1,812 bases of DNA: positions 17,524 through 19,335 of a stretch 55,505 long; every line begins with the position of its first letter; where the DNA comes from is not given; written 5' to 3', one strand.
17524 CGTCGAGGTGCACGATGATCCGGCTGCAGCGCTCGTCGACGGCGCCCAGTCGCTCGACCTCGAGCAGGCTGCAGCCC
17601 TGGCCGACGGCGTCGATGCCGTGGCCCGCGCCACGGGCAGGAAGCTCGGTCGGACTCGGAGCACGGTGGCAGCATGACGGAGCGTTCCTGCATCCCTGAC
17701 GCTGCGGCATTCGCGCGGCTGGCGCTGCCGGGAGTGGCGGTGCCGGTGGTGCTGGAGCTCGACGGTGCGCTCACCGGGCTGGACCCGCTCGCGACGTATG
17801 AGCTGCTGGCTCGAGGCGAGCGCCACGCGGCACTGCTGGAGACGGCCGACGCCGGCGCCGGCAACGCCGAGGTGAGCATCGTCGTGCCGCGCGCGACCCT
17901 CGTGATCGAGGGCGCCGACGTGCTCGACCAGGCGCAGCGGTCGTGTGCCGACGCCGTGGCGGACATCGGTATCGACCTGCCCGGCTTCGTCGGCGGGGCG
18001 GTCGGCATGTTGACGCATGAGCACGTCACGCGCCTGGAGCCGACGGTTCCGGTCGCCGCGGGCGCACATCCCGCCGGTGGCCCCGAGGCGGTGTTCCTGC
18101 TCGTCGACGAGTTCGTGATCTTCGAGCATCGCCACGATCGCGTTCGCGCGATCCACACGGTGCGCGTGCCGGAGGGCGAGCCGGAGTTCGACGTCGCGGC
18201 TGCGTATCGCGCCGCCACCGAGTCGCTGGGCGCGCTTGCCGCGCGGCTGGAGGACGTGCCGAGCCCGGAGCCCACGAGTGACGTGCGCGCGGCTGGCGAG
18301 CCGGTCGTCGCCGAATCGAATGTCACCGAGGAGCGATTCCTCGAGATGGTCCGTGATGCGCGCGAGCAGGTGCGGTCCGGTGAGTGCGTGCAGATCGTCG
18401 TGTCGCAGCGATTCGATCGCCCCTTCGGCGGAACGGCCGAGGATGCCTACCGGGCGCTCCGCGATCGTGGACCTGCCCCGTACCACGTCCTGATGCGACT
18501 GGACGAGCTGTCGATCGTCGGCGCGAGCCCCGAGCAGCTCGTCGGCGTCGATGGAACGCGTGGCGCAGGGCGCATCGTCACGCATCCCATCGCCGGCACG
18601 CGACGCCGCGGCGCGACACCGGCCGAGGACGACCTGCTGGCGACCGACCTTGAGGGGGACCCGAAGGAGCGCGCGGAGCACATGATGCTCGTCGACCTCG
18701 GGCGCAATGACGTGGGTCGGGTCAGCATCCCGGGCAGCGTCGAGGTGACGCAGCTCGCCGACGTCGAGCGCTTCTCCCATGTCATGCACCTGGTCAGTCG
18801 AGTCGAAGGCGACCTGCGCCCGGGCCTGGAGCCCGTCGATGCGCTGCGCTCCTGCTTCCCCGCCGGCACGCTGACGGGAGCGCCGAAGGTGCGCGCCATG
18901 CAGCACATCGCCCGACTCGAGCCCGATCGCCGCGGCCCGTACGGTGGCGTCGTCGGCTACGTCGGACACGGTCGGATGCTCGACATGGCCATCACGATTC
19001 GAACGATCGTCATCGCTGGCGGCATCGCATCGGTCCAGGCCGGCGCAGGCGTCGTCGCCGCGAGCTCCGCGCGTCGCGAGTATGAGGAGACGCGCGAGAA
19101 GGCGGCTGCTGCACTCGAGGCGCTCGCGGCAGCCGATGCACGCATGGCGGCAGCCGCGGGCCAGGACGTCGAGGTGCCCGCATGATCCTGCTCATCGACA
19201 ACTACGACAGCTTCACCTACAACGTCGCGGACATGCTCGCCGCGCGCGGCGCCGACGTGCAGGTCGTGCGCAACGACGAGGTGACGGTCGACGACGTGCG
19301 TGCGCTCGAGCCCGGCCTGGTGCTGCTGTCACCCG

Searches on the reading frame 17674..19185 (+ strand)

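Call 18: search_protein_families(library=ncbifam, proteins=[window:17674-19185:+], max_evalue=0.00001)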
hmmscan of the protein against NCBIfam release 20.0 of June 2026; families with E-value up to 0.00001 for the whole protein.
window:17674-19185:+ (503 aa): 26 families (the best 25 are shown)
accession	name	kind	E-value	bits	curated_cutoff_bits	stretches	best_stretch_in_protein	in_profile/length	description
TIGR00564.1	trpE_most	equivalog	2.5e-125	419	517.7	1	99-484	85-454/455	anthranilate synthase component I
NF010086.0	PRK13571.1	equivalog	7.7e-119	397.5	693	1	80-491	97-504/510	anthranilate synthase component I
TIGR01820.1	TrpE-arch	equivalog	1.5e-105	354.1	512.05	1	95-484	84-448/449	anthranilate synthase component I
NF010079.0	PRK13564.1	equivalog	8.8e-91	305.2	471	1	111-489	148-516/521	anthranilate synthase component 1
TIGR01824.1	PabB-clade2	equivalog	1.5e-88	297.5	408.55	1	180-479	54-354/355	aminodeoxychorismate synthase, component I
NF006563.0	PRK09070.1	equivalog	6.5e-83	278.8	514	1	78-485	62-445/447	aminodeoxychorismate synthase component I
TIGR00565.1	trpE_proteo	equivalog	2.4e-77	261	494.65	1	135-487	153-496/498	anthranilate synthase component I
NF010087.0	PRK13572.1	equivalog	1.3e-75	254.7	580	1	211-485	164-432/435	anthranilate synthase component I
TIGR00553.1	pabB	equivalog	7.3e-75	252.1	328.4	1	213-478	66-327/329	aminodeoxychorismate synthase component I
NF004610.0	PRK05940.1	equivalog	6.5e-73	246.1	568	1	182-487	157-462/467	anthranilate synthase component I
NF010089.0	PRK13574.1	equivalog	6.9e-71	239.4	527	1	215-481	153-415/421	anthranilate synthase component I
NF010082.0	PRK13567.1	equivalog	5.2e-69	233.2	576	1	140-482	131-465/468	anthranilate synthase component I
NF005698.0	PRK07508.1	equivalog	3.1e-65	220.2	452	1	213-481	110-376/383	aminodeoxychorismate synthase component I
NF012009.0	PRK15465.1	equivalog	8.5e-64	215.7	622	1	214-484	185-451/453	aminodeoxychorismate synthase component 1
NF010081.0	PRK13566.1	equivalog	5.4e-62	210.1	645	1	211-496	237-519/729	anthranilate synthase component I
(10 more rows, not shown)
